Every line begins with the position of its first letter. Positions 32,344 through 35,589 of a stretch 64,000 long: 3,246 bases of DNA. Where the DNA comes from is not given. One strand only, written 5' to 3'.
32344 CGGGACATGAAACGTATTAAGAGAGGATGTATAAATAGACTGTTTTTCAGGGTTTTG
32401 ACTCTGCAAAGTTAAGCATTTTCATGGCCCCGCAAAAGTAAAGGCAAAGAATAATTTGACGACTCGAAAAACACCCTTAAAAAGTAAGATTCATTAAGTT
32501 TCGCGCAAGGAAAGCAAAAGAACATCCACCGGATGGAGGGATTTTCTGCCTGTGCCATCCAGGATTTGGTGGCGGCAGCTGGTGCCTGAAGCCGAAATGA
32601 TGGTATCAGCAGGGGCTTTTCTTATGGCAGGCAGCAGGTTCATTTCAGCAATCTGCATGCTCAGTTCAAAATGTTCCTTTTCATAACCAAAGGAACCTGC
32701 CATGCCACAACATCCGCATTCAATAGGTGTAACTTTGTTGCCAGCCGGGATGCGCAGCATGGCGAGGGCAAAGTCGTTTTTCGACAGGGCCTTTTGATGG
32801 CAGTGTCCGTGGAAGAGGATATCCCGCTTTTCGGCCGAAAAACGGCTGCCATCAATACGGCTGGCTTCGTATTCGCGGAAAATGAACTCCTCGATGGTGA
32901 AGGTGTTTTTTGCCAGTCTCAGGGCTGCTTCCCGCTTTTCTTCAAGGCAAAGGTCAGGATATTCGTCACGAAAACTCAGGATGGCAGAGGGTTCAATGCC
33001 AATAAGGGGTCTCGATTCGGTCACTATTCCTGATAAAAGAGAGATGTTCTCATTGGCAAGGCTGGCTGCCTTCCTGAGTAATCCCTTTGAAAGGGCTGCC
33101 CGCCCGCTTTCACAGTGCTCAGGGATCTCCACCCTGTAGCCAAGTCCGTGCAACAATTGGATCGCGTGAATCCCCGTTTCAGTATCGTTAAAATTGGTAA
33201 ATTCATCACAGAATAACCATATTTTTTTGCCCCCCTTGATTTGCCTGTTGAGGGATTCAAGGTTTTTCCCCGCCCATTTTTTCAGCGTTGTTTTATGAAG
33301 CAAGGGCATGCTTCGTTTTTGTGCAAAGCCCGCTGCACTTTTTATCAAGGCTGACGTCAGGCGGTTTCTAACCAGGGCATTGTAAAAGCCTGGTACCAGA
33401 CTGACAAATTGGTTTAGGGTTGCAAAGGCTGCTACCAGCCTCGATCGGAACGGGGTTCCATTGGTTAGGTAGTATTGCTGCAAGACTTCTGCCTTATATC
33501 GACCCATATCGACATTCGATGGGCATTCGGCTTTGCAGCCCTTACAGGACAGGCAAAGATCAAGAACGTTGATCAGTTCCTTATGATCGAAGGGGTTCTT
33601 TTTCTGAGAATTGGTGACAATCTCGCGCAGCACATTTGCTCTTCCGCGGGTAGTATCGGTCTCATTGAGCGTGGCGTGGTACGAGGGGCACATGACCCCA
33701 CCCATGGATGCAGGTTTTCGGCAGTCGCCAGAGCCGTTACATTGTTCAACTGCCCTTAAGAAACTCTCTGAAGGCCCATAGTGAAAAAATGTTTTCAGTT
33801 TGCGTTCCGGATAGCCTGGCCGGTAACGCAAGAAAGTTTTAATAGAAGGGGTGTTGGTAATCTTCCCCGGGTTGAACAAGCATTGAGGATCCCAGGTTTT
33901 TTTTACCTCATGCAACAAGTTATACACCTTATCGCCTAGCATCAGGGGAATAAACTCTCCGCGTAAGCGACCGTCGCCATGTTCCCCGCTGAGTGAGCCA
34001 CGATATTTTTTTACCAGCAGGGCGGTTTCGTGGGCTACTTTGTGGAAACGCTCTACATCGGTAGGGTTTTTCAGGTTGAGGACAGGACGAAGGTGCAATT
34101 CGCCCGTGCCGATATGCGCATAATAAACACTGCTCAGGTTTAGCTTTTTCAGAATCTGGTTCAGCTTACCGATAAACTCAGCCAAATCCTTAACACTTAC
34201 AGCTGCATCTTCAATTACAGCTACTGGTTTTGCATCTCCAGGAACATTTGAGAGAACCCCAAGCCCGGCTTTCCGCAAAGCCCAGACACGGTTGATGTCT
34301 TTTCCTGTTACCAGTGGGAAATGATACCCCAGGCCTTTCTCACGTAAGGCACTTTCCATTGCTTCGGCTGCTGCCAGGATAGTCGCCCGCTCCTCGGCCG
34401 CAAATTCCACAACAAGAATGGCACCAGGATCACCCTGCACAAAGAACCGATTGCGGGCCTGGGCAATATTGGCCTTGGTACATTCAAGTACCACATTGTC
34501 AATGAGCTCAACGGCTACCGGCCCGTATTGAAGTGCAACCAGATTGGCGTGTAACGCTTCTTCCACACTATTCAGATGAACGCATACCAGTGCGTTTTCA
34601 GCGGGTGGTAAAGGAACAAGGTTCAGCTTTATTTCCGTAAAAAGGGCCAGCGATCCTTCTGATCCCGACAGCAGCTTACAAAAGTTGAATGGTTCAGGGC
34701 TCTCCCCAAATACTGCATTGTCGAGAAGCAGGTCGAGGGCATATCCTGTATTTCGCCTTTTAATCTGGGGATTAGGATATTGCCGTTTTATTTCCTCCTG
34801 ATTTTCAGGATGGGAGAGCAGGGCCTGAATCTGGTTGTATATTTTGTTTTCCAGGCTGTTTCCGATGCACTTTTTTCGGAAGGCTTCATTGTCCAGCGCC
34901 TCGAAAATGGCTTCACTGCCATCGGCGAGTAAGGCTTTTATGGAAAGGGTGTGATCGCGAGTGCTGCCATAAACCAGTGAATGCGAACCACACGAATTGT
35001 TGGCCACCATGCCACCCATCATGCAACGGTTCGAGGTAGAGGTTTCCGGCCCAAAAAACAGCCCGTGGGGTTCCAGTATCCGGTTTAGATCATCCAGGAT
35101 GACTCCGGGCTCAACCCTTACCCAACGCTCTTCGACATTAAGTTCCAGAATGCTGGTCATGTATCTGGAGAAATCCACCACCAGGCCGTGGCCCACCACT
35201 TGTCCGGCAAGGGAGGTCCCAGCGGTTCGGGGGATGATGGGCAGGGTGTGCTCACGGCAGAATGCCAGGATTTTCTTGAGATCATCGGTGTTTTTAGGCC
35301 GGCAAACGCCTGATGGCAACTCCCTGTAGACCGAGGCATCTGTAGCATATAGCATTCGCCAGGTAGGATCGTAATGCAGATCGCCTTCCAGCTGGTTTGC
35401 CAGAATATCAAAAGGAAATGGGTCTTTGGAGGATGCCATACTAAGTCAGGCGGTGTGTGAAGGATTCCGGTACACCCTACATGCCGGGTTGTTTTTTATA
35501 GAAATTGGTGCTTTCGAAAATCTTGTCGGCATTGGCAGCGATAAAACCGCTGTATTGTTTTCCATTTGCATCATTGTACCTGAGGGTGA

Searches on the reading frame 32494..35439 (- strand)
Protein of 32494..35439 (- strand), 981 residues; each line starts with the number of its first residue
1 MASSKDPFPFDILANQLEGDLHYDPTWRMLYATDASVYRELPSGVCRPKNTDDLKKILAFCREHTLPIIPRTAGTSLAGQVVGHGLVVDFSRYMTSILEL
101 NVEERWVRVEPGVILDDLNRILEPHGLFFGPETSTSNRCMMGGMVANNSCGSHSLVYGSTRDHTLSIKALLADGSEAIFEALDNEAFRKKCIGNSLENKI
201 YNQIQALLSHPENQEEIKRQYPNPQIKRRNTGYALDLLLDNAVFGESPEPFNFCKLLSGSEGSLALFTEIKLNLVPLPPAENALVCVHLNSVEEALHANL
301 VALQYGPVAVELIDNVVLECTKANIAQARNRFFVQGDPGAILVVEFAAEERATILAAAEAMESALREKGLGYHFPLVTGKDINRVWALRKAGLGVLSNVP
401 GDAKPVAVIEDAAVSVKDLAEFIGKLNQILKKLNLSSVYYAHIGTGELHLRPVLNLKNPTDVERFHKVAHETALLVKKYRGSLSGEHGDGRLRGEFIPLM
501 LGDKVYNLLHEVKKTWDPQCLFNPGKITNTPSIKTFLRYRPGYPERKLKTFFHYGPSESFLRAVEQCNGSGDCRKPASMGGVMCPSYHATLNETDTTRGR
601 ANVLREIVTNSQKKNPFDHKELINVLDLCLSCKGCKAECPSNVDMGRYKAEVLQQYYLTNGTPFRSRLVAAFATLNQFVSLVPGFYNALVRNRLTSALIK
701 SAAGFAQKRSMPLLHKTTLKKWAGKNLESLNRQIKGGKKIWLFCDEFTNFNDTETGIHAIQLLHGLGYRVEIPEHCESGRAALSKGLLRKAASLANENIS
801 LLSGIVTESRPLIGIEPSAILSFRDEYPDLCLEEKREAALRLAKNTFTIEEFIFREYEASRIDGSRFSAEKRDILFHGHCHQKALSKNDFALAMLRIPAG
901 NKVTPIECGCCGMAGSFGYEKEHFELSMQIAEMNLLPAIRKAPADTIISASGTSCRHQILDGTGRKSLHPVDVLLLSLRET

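Call 90: search_protein_families(library=pfam, proteins=[window:32494-35439:-], max_evalue=0.0001)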
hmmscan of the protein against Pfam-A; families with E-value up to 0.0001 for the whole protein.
window:32494-35439:- (981 aa): 4 families
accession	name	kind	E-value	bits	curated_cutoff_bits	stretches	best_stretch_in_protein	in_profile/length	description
PF02913.24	FAD-oxidase_C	-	5.8e-48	164.2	21.2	1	279-527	2-248/248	FAD linked oxidases, C-terminal domain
PF01565.28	FAD_binding_4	-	4.3e-38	130.6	26.4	1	42-175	1-134/139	FAD binding domain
PF13534.11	Fer4_17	-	1.9e-07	31.9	22.2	1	566-644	1-61/61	4Fe-4S dicluster domain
PF13183.11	Fer4_8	-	2e-06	28.7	27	1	564-643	2-68/68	4Fe-4S dicluster domain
